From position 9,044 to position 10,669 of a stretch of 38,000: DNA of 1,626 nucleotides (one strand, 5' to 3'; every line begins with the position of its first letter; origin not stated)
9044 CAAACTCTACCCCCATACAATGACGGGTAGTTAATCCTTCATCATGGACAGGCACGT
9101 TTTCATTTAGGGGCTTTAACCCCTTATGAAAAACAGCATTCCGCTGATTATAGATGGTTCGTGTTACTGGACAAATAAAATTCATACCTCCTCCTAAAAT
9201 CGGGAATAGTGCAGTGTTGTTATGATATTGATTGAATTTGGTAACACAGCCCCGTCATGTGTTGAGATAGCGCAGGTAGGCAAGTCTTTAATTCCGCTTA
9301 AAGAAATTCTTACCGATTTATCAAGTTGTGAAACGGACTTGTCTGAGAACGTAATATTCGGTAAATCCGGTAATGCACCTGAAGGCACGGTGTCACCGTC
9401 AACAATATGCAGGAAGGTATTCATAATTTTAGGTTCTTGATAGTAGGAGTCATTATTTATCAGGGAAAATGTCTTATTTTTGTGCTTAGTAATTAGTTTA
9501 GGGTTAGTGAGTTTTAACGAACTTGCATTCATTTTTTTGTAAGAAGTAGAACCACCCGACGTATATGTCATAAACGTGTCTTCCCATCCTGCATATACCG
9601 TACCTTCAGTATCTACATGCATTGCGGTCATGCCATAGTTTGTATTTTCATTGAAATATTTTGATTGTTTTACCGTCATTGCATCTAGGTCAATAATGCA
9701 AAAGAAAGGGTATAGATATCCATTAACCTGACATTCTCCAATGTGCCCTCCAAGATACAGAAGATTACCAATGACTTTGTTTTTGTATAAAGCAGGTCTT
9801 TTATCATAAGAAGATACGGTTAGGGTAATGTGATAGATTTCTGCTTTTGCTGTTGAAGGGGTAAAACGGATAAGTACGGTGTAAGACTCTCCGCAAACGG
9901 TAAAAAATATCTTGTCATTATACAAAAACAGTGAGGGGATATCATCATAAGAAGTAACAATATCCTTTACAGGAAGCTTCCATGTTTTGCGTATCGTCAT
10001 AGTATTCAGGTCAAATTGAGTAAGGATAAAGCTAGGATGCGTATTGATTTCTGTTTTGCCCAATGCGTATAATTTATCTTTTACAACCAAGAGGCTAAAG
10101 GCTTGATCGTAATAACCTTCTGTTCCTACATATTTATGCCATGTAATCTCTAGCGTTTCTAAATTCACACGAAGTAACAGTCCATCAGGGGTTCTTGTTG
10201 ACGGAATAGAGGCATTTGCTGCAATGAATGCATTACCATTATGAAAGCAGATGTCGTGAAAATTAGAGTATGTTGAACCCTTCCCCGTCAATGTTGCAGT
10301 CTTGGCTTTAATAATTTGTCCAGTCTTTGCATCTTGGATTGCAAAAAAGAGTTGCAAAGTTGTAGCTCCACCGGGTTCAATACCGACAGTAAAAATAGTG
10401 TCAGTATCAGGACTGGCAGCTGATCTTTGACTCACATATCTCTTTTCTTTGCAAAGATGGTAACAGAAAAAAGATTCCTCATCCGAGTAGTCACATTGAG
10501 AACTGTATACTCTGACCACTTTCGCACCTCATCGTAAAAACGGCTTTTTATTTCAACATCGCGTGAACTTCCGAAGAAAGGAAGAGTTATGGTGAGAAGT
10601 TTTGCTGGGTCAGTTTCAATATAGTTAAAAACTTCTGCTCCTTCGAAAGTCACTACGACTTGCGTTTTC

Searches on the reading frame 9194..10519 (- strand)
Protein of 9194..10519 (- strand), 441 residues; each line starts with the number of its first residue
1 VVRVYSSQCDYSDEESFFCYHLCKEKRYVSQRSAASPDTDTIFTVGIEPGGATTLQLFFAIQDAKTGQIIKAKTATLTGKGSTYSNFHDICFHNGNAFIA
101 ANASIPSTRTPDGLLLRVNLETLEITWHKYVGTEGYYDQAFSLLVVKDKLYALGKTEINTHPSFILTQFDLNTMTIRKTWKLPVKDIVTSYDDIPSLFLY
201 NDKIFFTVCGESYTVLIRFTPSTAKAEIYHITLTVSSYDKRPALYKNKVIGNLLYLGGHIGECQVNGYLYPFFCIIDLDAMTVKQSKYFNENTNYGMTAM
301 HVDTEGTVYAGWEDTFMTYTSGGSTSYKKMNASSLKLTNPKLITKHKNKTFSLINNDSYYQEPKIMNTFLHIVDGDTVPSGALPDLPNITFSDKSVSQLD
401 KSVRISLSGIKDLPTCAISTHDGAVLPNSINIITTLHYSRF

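Call 91: find_encoding_contigs(protein=window:9194-10519:-, flank=10000, max_places=1)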
Protein window:9194-10519:- (441 aa): no gene with exactly this product is on record in the collection.
